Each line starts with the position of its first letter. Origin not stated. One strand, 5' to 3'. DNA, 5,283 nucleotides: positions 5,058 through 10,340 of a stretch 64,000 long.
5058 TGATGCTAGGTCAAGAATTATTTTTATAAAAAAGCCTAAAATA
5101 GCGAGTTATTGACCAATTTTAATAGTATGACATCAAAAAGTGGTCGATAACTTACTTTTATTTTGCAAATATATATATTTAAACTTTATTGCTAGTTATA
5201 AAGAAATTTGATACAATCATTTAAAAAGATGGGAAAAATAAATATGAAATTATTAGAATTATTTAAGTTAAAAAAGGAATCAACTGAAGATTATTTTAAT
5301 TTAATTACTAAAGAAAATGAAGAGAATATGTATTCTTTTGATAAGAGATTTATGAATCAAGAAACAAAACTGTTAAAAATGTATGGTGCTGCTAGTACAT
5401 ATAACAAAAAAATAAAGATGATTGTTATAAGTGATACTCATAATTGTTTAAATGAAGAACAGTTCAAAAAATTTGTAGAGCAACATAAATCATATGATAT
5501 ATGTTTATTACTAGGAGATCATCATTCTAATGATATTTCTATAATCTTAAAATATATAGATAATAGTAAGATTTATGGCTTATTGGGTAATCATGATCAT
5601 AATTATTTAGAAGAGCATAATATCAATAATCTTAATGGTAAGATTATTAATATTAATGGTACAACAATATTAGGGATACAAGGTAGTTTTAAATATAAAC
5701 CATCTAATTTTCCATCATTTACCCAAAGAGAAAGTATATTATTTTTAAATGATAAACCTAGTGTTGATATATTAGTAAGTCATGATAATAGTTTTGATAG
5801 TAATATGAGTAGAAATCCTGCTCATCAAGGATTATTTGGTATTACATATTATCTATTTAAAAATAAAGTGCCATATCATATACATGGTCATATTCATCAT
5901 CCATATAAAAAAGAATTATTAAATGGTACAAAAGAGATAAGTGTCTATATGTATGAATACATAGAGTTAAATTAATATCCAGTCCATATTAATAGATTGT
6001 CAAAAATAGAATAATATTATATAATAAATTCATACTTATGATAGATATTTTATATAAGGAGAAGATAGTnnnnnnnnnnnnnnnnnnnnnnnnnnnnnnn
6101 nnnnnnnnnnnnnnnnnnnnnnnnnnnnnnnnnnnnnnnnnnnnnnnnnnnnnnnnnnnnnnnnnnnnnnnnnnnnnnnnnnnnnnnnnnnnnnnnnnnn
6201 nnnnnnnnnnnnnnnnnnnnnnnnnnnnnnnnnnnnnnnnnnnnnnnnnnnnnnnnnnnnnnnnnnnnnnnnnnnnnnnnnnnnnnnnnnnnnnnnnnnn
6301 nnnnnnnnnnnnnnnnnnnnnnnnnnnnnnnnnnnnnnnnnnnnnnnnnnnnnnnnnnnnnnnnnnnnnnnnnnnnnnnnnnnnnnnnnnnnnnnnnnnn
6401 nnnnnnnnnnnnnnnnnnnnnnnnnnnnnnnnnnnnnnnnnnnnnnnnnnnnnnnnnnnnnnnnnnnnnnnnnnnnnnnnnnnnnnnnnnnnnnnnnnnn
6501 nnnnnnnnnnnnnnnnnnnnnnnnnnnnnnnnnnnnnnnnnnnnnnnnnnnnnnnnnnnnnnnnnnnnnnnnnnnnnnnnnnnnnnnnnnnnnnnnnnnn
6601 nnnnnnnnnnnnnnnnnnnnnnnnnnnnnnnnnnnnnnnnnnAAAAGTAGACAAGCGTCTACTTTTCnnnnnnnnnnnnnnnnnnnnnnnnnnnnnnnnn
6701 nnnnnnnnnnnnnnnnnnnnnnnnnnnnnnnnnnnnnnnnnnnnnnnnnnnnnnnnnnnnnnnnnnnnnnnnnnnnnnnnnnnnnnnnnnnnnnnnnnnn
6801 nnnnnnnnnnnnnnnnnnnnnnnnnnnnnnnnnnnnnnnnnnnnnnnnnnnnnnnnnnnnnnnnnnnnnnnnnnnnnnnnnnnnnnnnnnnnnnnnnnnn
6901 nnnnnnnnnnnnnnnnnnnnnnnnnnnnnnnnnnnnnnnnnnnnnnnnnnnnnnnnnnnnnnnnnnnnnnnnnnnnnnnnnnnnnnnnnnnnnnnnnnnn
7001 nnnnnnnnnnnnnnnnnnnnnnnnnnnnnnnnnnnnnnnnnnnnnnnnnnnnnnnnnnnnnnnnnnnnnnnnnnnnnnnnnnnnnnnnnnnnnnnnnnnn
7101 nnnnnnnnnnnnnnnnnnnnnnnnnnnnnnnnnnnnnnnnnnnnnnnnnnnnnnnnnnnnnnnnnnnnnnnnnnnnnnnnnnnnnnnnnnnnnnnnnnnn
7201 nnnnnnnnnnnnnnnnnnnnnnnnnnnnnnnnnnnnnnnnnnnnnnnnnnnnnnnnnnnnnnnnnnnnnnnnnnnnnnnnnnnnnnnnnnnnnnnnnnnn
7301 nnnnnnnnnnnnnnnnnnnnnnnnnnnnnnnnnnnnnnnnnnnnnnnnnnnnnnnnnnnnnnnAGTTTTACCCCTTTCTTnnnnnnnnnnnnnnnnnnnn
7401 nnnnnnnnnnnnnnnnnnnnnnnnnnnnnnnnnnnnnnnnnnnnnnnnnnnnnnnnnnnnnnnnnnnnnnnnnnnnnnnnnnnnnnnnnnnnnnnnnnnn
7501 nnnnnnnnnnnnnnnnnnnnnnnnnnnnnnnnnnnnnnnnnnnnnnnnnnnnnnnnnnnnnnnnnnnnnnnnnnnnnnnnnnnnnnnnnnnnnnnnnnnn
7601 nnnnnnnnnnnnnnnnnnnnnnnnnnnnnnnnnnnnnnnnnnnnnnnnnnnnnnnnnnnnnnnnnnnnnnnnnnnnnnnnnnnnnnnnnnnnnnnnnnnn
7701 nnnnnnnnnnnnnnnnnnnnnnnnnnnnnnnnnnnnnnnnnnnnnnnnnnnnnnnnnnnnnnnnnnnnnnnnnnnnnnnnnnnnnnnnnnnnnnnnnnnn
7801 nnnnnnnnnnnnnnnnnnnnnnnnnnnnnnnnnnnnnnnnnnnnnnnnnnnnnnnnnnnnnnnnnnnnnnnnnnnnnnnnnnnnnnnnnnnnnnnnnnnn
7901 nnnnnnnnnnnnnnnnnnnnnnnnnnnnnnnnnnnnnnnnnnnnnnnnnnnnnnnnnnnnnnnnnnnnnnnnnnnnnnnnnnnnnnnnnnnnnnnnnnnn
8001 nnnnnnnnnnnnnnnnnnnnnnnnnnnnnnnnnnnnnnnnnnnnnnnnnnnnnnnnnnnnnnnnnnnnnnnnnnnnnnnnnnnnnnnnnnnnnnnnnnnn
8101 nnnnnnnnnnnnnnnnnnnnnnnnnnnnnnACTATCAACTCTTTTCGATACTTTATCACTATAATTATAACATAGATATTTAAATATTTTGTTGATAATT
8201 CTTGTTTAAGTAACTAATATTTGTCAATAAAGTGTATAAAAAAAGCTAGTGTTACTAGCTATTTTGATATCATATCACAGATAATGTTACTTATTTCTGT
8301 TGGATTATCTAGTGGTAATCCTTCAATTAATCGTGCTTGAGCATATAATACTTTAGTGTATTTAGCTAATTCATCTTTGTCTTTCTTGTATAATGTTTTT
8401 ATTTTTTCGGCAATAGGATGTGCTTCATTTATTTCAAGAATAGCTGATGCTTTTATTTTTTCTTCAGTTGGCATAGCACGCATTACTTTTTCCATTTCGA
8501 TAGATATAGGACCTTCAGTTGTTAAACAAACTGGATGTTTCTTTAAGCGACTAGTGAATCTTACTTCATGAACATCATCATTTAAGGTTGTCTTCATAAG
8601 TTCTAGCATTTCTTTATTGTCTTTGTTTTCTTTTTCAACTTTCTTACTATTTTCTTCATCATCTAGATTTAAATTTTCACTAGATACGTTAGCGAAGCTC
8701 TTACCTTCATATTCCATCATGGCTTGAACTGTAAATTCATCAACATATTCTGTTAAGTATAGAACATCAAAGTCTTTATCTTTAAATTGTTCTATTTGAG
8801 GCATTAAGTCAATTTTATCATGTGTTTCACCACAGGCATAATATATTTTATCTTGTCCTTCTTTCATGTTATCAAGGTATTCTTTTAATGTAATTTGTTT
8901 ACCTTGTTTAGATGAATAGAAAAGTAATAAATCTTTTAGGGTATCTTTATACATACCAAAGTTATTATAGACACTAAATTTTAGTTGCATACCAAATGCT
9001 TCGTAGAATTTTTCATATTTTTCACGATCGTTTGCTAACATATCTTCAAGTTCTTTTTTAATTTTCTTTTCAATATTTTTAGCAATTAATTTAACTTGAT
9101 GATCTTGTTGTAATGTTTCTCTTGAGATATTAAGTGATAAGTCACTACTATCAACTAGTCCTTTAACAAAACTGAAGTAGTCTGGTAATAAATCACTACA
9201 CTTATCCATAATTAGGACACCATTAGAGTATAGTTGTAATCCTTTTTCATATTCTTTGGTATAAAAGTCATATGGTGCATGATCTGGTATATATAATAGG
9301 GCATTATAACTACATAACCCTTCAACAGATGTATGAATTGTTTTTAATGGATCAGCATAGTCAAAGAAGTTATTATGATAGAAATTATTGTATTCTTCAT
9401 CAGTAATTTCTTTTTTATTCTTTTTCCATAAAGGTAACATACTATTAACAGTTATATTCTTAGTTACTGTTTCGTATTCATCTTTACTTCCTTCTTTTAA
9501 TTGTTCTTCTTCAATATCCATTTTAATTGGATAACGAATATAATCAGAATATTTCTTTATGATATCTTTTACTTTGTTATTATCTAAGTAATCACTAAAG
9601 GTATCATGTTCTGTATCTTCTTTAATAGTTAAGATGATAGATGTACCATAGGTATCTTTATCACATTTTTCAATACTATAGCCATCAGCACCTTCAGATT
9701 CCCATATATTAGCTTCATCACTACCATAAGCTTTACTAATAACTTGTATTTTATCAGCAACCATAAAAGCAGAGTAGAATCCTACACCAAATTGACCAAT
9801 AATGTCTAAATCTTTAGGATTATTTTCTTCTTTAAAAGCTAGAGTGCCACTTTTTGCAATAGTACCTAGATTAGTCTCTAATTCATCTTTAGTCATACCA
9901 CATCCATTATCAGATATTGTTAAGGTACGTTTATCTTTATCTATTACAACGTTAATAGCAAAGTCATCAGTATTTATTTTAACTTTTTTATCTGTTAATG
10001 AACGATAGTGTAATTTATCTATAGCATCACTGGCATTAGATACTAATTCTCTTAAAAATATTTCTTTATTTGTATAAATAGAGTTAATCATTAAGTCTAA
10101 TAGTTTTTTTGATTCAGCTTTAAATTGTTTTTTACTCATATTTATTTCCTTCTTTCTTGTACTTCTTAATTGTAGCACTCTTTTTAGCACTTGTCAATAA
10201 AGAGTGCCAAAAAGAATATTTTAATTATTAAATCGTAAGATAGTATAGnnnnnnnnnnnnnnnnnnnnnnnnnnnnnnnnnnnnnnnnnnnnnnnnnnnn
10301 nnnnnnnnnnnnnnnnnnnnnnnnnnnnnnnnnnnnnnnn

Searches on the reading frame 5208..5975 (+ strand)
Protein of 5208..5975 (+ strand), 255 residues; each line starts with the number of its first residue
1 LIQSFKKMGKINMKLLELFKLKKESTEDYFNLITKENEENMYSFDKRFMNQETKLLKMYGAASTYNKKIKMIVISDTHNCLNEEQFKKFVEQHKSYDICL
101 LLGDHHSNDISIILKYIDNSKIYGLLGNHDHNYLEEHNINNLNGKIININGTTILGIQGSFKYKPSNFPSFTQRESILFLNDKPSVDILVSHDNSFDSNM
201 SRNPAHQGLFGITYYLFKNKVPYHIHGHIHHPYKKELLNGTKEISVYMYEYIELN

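Call 32: search_protein_families(library=pfam, proteins=[window:5208-5975:+], max_evalue=0.0001)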
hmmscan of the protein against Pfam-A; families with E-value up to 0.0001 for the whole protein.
window:5208-5975:+ (255 aa): 2 families
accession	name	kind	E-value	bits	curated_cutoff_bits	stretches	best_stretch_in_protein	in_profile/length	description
PF00149.33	Metallophos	-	2.9e-09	38.1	21.5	1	70-232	2-191/191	Calcineurin-like phosphoesterase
PF12850.12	Metallophos_2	-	4.2e-08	33.8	27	1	70-234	2-121/154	Calcineurin-like phosphoesterase superfamily domain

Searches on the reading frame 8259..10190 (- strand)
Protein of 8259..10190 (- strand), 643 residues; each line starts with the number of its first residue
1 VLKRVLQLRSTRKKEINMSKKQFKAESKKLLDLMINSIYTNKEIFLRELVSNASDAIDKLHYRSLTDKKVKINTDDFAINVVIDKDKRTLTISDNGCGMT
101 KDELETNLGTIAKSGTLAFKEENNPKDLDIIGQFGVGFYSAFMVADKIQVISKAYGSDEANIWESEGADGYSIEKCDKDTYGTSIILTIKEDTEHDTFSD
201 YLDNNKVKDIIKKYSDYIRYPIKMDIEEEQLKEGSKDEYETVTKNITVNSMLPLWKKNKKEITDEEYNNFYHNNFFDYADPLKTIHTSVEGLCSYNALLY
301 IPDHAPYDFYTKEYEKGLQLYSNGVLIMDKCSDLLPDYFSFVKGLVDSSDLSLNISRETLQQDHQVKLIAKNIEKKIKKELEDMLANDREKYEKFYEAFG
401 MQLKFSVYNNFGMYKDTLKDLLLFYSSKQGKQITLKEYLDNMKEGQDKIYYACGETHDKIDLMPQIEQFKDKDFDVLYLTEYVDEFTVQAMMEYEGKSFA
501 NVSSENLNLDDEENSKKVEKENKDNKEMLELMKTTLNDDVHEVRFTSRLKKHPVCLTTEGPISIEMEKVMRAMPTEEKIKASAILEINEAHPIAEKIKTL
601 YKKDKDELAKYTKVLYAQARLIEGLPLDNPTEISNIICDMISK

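Call 32: search_protein_families(library=pfam, proteins=[window:8259-10190:-], max_evalue=0.0001)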
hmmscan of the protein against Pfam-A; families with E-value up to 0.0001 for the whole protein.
window:8259-10190:- (643 aa): 3 families
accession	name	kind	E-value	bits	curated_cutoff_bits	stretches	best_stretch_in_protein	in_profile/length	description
PF00183.23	HSP90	-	1.2e-115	387.8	24.4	2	227-642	61-487/518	Hsp90 protein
PF13589.12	HATPase_c_3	-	6.4e-12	46.1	25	1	45-166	6-106/137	Histidine kinase-, DNA gyrase B-, and HSP90-like ATPase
PF02518.31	HATPase_c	-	7.7e-07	30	26.4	1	43-190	3-108/111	Histidine kinase-, DNA gyrase B-, and HSP90-like ATPase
